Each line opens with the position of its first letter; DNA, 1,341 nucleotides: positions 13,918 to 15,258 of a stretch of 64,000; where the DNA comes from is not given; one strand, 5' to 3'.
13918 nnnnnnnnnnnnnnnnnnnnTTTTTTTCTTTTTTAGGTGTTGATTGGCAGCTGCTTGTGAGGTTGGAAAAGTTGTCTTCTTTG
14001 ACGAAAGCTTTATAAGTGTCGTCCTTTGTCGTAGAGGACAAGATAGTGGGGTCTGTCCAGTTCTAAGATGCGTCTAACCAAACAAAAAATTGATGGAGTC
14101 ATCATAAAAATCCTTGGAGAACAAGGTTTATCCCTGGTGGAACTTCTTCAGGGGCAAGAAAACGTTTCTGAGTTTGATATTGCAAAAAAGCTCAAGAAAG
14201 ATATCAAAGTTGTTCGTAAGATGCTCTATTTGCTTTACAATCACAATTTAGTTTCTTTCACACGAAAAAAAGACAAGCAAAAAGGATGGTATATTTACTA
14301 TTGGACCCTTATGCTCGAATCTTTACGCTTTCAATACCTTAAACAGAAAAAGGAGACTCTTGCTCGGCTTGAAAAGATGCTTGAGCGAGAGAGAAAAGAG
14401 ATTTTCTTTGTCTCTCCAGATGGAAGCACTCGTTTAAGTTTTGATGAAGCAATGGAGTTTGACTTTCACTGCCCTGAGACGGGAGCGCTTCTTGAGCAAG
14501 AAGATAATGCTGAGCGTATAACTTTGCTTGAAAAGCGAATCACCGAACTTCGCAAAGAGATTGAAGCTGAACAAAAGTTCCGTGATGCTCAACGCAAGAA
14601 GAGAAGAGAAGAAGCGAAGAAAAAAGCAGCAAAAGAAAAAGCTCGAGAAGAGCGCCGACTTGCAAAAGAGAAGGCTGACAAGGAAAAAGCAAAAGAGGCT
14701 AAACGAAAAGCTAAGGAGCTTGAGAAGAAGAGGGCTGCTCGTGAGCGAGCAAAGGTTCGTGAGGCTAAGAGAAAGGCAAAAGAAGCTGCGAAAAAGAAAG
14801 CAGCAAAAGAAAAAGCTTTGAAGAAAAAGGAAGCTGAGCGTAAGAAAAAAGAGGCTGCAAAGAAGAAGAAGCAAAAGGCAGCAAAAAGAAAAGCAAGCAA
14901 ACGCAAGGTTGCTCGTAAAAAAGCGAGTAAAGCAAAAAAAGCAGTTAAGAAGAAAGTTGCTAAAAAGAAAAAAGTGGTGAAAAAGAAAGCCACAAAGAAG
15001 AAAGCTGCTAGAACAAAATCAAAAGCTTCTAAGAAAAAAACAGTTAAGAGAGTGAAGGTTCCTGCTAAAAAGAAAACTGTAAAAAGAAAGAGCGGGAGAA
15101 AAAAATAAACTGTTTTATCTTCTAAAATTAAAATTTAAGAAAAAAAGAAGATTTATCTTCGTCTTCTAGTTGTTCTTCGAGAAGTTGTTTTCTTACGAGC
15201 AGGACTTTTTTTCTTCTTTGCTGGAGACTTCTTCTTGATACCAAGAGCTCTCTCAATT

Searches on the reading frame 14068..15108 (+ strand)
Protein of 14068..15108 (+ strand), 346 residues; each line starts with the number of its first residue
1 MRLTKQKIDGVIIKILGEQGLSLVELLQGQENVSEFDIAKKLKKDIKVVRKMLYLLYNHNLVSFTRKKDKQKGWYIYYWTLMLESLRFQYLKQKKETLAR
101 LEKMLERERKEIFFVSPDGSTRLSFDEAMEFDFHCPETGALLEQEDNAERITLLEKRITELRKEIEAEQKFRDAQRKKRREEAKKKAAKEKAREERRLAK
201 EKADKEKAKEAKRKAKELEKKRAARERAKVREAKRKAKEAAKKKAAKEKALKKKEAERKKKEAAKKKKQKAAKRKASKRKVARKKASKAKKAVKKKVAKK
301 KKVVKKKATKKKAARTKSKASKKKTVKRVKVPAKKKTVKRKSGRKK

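Call 62: search_protein_families(library=pfam, proteins=[window:14068-15108:+], max_evalue=0.001)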
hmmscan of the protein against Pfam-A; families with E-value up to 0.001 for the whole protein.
window:14068-15108:+ (346 aa): 2 families
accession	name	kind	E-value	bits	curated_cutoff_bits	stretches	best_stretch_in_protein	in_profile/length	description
PF02002.24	TFIIE_alpha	-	1.7e-15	57.2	22.9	1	9-109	4-104/105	TFIIE alpha subunit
PF25212.1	HVO_A0114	-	3.3e-05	24.1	27.6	1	14-71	18-75/84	HVO_A0114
